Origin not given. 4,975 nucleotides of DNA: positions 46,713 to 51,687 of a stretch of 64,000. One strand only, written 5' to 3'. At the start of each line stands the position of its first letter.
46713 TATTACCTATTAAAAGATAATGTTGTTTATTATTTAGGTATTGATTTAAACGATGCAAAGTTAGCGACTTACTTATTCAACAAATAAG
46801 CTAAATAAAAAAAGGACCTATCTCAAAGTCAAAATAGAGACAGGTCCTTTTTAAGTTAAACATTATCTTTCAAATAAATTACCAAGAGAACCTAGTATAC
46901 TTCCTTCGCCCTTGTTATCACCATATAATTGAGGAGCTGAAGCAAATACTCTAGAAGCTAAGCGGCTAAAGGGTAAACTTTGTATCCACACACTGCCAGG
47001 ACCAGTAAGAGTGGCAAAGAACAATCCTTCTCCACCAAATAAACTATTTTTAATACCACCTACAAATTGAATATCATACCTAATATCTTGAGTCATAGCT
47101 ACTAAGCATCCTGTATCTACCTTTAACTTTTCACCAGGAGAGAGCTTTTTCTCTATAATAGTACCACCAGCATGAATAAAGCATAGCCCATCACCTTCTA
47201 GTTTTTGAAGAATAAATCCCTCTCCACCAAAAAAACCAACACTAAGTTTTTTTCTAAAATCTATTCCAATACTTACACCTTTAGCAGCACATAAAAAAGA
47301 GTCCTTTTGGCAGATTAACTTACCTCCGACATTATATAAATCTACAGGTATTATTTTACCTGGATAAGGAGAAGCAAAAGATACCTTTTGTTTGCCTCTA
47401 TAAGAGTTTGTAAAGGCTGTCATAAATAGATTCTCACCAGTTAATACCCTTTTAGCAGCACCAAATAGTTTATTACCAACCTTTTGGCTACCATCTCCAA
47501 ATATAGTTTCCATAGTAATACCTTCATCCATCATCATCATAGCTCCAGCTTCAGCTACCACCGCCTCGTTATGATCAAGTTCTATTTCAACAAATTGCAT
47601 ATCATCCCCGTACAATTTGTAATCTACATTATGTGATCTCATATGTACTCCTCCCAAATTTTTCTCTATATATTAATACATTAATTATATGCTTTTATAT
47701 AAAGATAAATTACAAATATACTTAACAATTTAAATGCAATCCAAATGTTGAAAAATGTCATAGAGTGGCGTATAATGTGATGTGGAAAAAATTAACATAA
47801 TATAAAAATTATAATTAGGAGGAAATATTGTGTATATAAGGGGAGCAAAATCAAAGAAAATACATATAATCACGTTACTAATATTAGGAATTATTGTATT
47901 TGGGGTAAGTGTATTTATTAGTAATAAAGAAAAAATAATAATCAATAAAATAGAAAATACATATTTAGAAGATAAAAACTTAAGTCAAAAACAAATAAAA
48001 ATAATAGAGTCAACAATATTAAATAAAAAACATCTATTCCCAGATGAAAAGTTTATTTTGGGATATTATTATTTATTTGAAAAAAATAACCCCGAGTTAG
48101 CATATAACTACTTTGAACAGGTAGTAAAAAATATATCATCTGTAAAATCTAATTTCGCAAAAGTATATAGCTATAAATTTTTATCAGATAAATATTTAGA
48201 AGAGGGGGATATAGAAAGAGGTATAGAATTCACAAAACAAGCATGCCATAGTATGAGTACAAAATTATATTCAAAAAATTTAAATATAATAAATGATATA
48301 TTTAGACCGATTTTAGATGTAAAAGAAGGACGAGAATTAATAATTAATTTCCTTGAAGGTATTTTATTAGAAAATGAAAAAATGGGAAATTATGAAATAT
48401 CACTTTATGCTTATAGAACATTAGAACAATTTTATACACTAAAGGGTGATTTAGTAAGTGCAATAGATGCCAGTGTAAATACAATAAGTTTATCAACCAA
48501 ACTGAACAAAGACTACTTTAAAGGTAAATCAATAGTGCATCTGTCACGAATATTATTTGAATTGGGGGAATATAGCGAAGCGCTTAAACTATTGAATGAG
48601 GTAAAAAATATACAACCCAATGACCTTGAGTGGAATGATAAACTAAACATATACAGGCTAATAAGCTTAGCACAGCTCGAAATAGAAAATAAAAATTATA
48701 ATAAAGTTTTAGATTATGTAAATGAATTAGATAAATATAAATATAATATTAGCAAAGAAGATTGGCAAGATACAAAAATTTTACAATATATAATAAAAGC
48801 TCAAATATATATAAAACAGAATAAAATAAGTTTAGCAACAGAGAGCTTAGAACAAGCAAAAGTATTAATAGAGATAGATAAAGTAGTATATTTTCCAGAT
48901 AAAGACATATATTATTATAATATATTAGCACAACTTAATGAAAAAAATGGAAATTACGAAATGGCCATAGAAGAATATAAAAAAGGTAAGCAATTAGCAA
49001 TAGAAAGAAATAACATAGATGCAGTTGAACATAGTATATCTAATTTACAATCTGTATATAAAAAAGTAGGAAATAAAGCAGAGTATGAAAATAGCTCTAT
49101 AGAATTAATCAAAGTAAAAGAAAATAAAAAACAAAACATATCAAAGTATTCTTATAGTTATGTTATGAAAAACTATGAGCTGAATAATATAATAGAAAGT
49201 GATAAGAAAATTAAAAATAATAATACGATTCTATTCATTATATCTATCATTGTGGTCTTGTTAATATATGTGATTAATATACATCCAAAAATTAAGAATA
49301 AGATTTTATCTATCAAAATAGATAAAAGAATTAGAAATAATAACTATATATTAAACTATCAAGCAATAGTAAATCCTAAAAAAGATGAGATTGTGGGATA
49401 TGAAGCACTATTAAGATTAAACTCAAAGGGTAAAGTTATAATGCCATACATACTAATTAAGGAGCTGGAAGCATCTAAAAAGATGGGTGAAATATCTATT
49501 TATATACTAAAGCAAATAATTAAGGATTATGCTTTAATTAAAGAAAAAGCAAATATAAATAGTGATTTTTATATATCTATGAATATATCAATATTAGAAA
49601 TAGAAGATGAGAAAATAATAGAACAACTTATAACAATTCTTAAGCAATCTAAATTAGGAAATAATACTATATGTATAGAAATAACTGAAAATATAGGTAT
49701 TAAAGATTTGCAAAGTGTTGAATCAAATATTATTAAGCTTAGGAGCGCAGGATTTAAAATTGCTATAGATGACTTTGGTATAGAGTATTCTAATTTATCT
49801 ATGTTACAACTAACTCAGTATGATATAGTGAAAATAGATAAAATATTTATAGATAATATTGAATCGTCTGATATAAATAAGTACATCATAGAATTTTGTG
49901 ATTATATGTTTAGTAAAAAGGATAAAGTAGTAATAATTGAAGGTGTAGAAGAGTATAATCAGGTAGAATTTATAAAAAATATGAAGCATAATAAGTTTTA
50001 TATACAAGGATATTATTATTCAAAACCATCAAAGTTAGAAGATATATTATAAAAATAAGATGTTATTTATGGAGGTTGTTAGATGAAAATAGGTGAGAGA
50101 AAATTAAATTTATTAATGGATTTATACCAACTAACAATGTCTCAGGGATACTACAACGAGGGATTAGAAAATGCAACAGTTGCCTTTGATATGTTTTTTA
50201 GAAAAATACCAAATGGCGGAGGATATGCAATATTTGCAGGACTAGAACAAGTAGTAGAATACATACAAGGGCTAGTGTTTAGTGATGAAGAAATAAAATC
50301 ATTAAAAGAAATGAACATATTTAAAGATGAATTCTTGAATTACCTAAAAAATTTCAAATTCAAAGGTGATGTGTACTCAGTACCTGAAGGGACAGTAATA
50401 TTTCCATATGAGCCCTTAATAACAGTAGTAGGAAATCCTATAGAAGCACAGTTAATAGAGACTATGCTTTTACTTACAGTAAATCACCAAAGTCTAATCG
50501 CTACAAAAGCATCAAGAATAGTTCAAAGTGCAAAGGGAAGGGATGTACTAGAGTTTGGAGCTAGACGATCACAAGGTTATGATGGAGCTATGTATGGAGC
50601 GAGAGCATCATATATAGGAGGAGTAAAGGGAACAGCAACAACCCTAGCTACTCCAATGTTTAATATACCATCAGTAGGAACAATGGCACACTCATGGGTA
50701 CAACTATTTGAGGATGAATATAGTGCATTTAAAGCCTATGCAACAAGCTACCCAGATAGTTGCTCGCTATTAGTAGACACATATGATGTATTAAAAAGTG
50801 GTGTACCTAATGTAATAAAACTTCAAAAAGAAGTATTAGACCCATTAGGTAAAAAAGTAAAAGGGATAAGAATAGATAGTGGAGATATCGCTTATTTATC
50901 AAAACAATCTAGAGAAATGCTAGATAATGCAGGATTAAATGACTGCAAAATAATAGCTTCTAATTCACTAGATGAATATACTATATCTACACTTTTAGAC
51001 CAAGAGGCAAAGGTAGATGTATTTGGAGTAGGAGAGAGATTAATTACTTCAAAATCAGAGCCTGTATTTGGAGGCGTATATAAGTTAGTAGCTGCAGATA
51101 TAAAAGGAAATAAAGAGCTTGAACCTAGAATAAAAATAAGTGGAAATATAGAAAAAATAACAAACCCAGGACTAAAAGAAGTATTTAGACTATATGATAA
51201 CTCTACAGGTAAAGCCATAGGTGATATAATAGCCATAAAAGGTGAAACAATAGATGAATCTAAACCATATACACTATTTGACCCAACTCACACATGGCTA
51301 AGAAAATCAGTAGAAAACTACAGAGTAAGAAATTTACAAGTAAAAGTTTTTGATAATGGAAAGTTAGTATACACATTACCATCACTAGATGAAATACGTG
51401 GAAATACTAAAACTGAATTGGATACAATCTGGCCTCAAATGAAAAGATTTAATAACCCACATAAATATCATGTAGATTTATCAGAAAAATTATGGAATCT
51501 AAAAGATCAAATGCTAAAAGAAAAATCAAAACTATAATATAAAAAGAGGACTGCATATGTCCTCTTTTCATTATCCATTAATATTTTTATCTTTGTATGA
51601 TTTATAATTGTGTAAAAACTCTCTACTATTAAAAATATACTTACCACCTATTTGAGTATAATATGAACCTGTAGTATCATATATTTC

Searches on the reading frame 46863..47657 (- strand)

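Call 67: search_protein_families(library=pfam, proteins=[window:46863-47657:-], max_evalue=0.001)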
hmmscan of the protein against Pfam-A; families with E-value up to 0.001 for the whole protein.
window:46863-47657:- (264 aa): 1 family
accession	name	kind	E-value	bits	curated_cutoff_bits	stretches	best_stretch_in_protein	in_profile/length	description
PF01987.23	AIM24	-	6.3e-76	255.1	25.7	1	13-228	1-205/205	Mitochondrial biogenesis AIM24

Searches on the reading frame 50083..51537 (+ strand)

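Call 67: search_protein_families(library=pfam, proteins=[window:50083-51537:+], max_evalue=0.001)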
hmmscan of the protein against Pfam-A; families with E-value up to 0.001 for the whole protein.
window:50083-51537:+ (484 aa): 4 families
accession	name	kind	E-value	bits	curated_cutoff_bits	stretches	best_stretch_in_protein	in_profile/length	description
PF17767.7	NAPRTase_N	-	6.9e-38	130.2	32.6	1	10-134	1-125/125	Nicotinate phosphoribosyltransferase (NAPRTase) N-terminal domain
PF17956.6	NAPRTase_C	-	9.6e-38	129.5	23.3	1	365-474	2-111/111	Nicotinate phosphoribosyltransferase C-terminal domain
PF04095.22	NAPRTase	-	7.1e-10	39.5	20.8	1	156-335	4-193/239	Nicotinate phosphoribosyltransferase (NAPRTase) family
PF02749.22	QRPTase_N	-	3.8e-05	24.3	27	0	83-137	31-82/82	Quinolinate phosphoribosyl transferase, N-terminal domain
